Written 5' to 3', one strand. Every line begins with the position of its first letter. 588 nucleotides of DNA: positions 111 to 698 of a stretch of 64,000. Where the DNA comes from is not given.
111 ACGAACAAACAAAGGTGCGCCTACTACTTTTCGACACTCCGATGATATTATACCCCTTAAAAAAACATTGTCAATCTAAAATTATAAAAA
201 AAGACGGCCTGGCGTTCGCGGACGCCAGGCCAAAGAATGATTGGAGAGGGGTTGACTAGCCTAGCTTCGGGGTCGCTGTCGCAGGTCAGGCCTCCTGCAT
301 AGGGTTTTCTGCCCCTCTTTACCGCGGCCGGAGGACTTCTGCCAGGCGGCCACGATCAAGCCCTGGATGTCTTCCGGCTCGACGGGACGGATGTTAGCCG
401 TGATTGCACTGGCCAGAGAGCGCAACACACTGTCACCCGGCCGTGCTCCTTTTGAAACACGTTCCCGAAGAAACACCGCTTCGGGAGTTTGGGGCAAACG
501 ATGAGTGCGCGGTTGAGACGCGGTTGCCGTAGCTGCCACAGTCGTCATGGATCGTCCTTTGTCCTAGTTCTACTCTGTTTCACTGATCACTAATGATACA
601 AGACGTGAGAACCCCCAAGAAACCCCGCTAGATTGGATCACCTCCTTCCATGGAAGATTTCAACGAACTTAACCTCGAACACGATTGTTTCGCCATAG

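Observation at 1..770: Left-edge G+C-rich island: two consecutive promoter-ORF units, a 22-aa mini-ORF and a long leader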

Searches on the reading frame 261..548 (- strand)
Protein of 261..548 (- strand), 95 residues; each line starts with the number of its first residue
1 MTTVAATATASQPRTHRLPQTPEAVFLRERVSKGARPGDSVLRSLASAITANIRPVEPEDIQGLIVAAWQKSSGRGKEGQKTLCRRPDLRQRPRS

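Call 14: find_encoding_contigs(protein=window:261-548:-, flank=10000, max_places=6)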
Protein window:261-548:- (95 aa): 1 contig read that carries it; 1 place shown.
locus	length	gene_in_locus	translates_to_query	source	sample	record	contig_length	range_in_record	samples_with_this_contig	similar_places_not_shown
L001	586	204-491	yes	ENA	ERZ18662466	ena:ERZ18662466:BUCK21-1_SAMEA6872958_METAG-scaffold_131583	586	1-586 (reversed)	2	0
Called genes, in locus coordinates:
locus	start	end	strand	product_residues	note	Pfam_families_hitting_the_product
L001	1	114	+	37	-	?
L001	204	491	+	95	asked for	-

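Call 15: find_homologous_proteins(query=window:264-548:-, max_evalue=10)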
Query window:264-548:- (95 aa): 1 proteins with E <= 10 among 6 candidates.
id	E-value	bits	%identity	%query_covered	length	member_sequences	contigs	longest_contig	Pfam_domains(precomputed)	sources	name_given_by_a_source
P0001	9.1e-54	197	100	100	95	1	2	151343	-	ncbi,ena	-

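Call 17: list_cluster_members(proteins=[P0001])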
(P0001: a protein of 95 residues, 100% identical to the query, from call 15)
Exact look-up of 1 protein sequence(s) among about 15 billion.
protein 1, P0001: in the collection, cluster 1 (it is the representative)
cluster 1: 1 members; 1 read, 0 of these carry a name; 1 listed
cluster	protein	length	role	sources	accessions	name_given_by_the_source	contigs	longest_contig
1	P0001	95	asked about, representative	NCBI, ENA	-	-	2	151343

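Call 27: search_protein_representatives(protein=window:264-548:-)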
Query: 95 residues. Proteins with E-value up to 0.001 (for the whole library): 1; up to 1e-10: 1; up to 1e-30: 1. The best 1 are listed.
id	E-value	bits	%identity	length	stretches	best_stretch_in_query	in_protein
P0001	2.9e-54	197.0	100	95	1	1-95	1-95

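Call 28: search_protein_families(library=pfam, max_evalue=1, proteins=[window:264-548:-])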
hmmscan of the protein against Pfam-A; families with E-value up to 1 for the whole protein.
seq(95 aa): 0 families

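Call 33: find_homologous_proteins(query=A2, max_evalue=0.01)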
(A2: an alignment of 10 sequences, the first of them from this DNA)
Query A2 (10 sequences) (95 aa, profile of the alignment): 4 proteins with E <= 0.01 among 676 candidates.
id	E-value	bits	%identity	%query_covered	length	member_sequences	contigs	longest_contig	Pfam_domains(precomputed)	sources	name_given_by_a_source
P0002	5.0e-21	93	46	14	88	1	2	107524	-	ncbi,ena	-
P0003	1.2e-16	79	-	-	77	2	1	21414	-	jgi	-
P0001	2.9e-14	71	100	100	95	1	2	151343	-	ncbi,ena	-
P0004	2.2e-6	46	-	-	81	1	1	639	-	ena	-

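Call 35: find_encoding_contigs(protein=P0004, flank=5000)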
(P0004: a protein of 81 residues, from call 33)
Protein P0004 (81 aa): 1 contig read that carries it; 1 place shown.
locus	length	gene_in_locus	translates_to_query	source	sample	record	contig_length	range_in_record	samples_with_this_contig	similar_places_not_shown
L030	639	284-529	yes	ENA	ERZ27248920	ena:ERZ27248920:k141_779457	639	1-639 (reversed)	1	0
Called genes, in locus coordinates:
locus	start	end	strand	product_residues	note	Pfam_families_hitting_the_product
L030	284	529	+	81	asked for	-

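Call 47: find_homologous_proteins(query=A3, max_evalue=1)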
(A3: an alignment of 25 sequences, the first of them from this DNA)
Query A3 (25 sequences) (95 aa, profile of the alignment): 6 proteins with E <= 1 among 973 candidates.
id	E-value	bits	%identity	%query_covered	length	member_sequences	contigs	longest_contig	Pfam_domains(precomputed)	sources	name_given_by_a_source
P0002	2.2e-14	72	46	14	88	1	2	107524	-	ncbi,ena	-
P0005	4.5e-14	71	-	-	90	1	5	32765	-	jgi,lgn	-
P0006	1.5e-12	66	67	6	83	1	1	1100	-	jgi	-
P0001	8.9e-10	57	100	100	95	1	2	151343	-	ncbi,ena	-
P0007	6.2e-9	54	-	-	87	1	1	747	-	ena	-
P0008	2.2e-5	43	-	-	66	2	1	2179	-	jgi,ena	-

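Call 56: find_encoding_contigs(protein=P0001, flank=10000, max_places=10)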
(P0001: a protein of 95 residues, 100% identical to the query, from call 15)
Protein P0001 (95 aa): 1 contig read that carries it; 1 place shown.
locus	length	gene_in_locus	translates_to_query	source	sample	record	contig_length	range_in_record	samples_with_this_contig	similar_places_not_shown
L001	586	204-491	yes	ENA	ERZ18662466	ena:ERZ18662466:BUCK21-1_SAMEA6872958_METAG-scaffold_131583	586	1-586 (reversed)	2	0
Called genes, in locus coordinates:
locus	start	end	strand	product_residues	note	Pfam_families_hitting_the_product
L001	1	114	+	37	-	?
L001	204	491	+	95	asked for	-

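Call 58: predict_structure(alignment_id=A5)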
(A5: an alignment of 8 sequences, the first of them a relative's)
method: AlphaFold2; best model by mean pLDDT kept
length: 90 residues; sequences in the alignment: 8
mean_pLDDT: 78.6   pTM: 0.58
mean pLDDT of the five models: 78.6, 75.3, 74.0, 73.2, 71.8
residues with pLDDT >= 90: 33; 70-90: 29; 50-70: 28; < 50: 0
segments of 3 or more residues with pLDDT < 50: none
pLDDT, mean of each block of 10 residues (from residue 1): 82 92 83 87 92 90 69 57 55
secondary structure, 60 per line:
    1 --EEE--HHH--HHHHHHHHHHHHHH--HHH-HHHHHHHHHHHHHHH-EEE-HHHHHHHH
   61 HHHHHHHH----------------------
elements in order: E3-5 H13-26 H33-47 E49-51 H53-68

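Call 59: predict_structure(protein=P0001)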
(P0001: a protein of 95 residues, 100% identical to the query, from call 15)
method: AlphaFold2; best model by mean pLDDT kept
length: 95 residues; sequences in the alignment: 1
mean_pLDDT: 57.7   pTM: 0.23
mean pLDDT of the five models: 57.7, 57.1, 57.0, 55.0, 51.4
residues with pLDDT >= 90: 0; 70-90: 15; 50-70: 59; < 50: 21
segments of 3 or more residues with pLDDT < 50: 1-13
pLDDT, mean of each block of 10 residues (from residue 1): 42 51 71 56 60 60 72 54 55 55
secondary structure, 60 per line:
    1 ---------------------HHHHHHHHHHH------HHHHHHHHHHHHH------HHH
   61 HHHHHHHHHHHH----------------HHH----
elements in order: H22-32 H39-51 H58-72

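Call 62: fold_search(model_id=the predicted structure, library=pdb)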
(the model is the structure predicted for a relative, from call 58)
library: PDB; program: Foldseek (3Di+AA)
matches with E <= 10: 86; with E <= 0.001: 0
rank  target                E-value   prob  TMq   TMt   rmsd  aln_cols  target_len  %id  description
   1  9a6e_A                3.3e-01  0.84  0.45  0.11   3.5        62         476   13  Integrative model of GATB-SUCD by crosslinking MS and deep learning (released 2024-09-18)
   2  8vj1_A                1.1e+00  0.30  0.37  0.43   4.3        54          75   22  Structure of C-terminal domain of telomere resolvase, ResT, from Borrelia garinii (released 2024-07-17)
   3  8vj1_B                1.1e+00  0.28  0.39  0.44   4.2        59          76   24  Structure of C-terminal domain of telomere resolvase, ResT, from Borrelia garinii (released 2024-07-17)
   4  6wig_A                1.5e+00  0.13  0.38  0.40   7.1        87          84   16  Structure of STENOFOLIA Protein HD domain bound with DNA (released 2021-08-11)
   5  6wig_B                1.6e+00  0.28  0.47  0.57   3.9        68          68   19  Structure of STENOFOLIA Protein HD domain bound with DNA (released 2021-08-11)
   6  6qh0_D                1.7e+00  0.18  0.35  0.29   5.5        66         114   17  The complex structure of hsRosR-S5 (VNG0258H/RosR-S5) (released 2019-07-10)
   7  3ip4_B                1.8e+00  0.21  0.37  0.09   3.5        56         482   18  The high resolution structure of GatCAB (released 2009-11-24)
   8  9bh5_Ch               1.8e+00  0.08  0.26  0.20   8.2        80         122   22  High-resolution C. elegans 80S ribosome structure - class 1 (released 2024-09-04)
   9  2hzd_MODEL_1_A        1.9e+00  0.13  0.36  0.38   6.6        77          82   17  NMR structure of the DNA-binding TEA domain and insights into TEF-1 function (released 2006-10-24)
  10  9ghd_V                1.9e+00  0.11  0.30  0.16   8.0        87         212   15  Escherichia coli 70S ribosome in complex with Staphylococcus aureus FusB-EF-G (FusB-EF-G-70S*) (released 2025-03-26)
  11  6ez1_A                2.5e+00  0.15  0.36  0.30   6.7        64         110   17  Structure of h. salinarum RosR (vng0258) grown from NaBr (released 2018-08-22)
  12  4adn_B                2.5e+00  0.09  0.29  0.16   8.1        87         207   15  Fusidic acid resistance protein FusB (released 2012-03-07)
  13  6ryd_E                3.5e+00  0.16  0.45  0.55   3.6        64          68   14  WUS-HD bound to TGAA DNA (released 2020-04-29)
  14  9ghf_V                3.7e+00  0.10  0.31  0.17   7.3        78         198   17  Staphylococcus aureus FusB bound to the large subunit of the Escherichia coli 70S ribosome (FusB-70S:LSU) (released 2025-03-26)
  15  1n3g_MODEL_1_A        3.7e+00  0.08  0.22  0.18   6.8        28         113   21  Solution structure of the ribosome-associated cold shock response protein Yfia of Escherichia coli (released 2003-01-28)
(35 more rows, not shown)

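Call 66: fold_search(model_id=the predicted structure, library=viral)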
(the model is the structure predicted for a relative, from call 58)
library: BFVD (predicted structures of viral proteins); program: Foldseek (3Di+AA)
matches with E <= 10: 214; with E <= 0.001: 0
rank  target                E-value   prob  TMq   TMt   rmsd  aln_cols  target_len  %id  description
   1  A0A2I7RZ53            1.6e-01  0.60  0.36  0.36   6.0        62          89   22  (no name in the UniProt tables at hand)
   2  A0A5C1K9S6            2.1e-01  0.77  0.47  0.53   3.8        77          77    9  Uncharacterized protein [Shigella phage SGF2]
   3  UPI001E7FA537         5.0e-01  0.66  0.49  0.35  10.3        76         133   13  (no name look-up for this kind of identifier)
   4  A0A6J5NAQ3            1.2e+00  0.11  0.27  0.22   9.7        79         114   18  Uncharacterized protein [uncultured Caudovirales phage]
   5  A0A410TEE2            1.3e+00  0.69  0.47  0.57   2.5        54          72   15  (no name in the UniProt tables at hand)
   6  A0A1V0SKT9            1.3e+00  0.44  0.50  0.09   3.9        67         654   16  tRNA carboxymethyluridine synthase [Klosneuvirus KNV1]
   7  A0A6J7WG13            1.3e+00  0.12  0.33  0.37   5.7        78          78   17  Uncharacterized protein [uncultured Caudovirales phage]
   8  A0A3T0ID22            1.4e+00  0.21  0.39  0.34   8.6        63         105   17  Uncharacterized protein [Streptomyces phage Gilson]
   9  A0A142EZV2            1.4e+00  0.16  0.38  0.23  14.6        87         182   10  (no name in the UniProt tables at hand)
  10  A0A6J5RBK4            1.4e+00  0.14  0.34  0.35   6.9        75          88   13  Uncharacterized protein [uncultured Caudovirales phage]
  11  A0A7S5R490            1.5e+00  0.20  0.40  0.15   7.5        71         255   20  (no name in the UniProt tables at hand)
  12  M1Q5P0                1.5e+00  0.20  0.42  0.05  18.3        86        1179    8  (no name in the UniProt tables at hand)
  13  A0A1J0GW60            1.6e+00  0.14  0.31  0.10   5.0        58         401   14  Metallo-dependent phosphatase domain protein [Streptomyces phage BRock]
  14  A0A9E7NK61            1.7e+00  0.15  0.35  0.31   9.9        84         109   14  (no name in the UniProt tables at hand)
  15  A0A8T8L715            1.7e+00  0.13  0.35  0.19   7.1        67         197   19  (no name in the UniProt tables at hand)
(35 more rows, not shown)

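Call 67: search_solved_structures(query=A3, max_evalue=10)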
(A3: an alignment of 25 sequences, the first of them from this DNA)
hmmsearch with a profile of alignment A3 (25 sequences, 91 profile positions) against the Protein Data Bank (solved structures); distinct sequences matched with E-value up to 10: 14.
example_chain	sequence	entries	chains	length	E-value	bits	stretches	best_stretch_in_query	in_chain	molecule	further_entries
5cwj_A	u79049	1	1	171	0.031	18.2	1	19-71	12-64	Designed helical repeat protein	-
1iuf_A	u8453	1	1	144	0.068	17.1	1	10-66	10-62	centromere abp1 protein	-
6xh5_A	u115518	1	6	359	0.19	15.6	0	19-71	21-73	helical fusion design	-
9dt9_A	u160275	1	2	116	0.23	15.4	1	15-66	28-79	231_C2_TrkA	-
9r2b_B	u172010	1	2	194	0.33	14.9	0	39-80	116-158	de novo-designed alpha-helical barrel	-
9h3g_Ra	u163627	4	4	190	0.37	14.7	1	7-71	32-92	Small ribosomal subunit protein eS7x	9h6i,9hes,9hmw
4o7h_A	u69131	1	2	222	0.82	13.6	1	29-86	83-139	Glutathione S-transferase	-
8eov_A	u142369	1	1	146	1.3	12.9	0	49-63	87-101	C2HR1_4r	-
8u0u_A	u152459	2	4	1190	1.4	12.9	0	14-71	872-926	Helicase/UvrB N-terminal domain-containing protein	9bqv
9bf1_A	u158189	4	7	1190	1.4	12.9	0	14-71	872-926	Helicase/UvrB N-terminal domain-containing protein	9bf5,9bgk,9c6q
9ezx_A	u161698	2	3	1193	1.4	12.8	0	14-71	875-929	Helicase/UvrB N-terminal domain-containing protein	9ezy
9khv_A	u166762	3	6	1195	1.4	12.8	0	14-71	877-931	Helicase/UvrB N-terminal domain-containing protein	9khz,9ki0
8u0w_A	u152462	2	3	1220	1.5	12.8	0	14-71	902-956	Helicase/UvrB N-terminal domain-containing protein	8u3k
8w1m_A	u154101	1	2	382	1.8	12.5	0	27-63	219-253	Chaperone protein DnaK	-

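Call 68: search_protein_families(library=pfam, alignment_id=A3, max_evalue=1)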
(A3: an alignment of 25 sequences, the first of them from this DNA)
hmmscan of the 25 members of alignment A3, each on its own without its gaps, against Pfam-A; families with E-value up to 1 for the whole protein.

A. member 1, seq(95 aa): 0 families

B. families by the number of members that match (of 25 scanned): 8 families
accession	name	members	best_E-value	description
PF01498.24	HTH_Tnp_Tc3_2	2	0.03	Transposase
PF13592.12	HTH_33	2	0.076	Winged helix-turn helix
PF07931.18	CPT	1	0.033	Chloramphenicol phosphotransferase-like protein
PF13565.12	HTH_32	1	0.086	Homeodomain-like domain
PF05347.21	Complex1_LYR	1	0.11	Complex 1 protein (LYR family)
PF25684.1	Mycobacteriophage_Gp53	1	0.16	Mycobacteriophage Gene 53 protein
PF18107.7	HTH_ABP1_N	1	0.17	Fission yeast centromere protein N-terminal domain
PF08917.16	ecTbetaR2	1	0.26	Transforming growth factor beta receptor 2 ectodomain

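Call 69: search_protein_families(library=phrogs, alignment_id=A3, max_evalue=0.1)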
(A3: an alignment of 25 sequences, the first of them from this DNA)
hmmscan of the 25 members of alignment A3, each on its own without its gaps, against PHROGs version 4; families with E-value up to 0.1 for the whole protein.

A. member 1, seq(95 aa): 0 families

B. families by the number of members that match (of 25 scanned): 7 families
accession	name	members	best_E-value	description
phrog_6156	-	1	0.0012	endonuclease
phrog_12061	-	1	0.0034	-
phrog_10624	-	1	0.02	-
phrog_321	-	1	0.038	tail completion or Neck1 protein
phrog_16498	-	1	0.041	-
phrog_29082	-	1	0.054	-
phrog_19405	-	1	0.074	-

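Call 94: search_protein_families(library=ncbifam, alignment_id=A3, max_evalue=0.1)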
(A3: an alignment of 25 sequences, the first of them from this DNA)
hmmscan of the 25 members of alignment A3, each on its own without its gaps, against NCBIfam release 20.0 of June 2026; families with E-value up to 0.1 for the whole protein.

A. member 1, seq(95 aa): 0 families

B. families by the number of members that match (of 25 scanned): 4 families
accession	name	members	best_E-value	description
NF033545.0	transpos_IS630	2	0.016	IS630 family transposase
NF003462.0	PRK05084.1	1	0.039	tyrosine recombinase XerS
NF000069.1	16S_rRNA_Rmt_E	1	0.095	RmtE family 16S rRNA (guanine(1405)-N(7))-methyltransferase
NF033691.1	immunity_MafI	1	0.1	MafI family immunity protein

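Call 95: search_protein_families(library=padloc, alignment_id=A3, max_evalue=0.1)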
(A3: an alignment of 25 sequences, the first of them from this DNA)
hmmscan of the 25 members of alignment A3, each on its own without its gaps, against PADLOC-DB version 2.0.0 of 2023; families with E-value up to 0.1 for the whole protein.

A. member 1, seq(95 aa): 0 families

B. families by the number of members that match (of 25 scanned): 1 family
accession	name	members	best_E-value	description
PDLC03220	MTase_II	1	0.014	Type II methyltransferase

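Call 102: search_dna_similar(query=P0001, collection=phages, mode=protein, max_evalue=0.01, max_rows=5)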
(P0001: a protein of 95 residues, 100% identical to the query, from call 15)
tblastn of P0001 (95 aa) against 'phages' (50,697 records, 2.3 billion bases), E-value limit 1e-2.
No match.
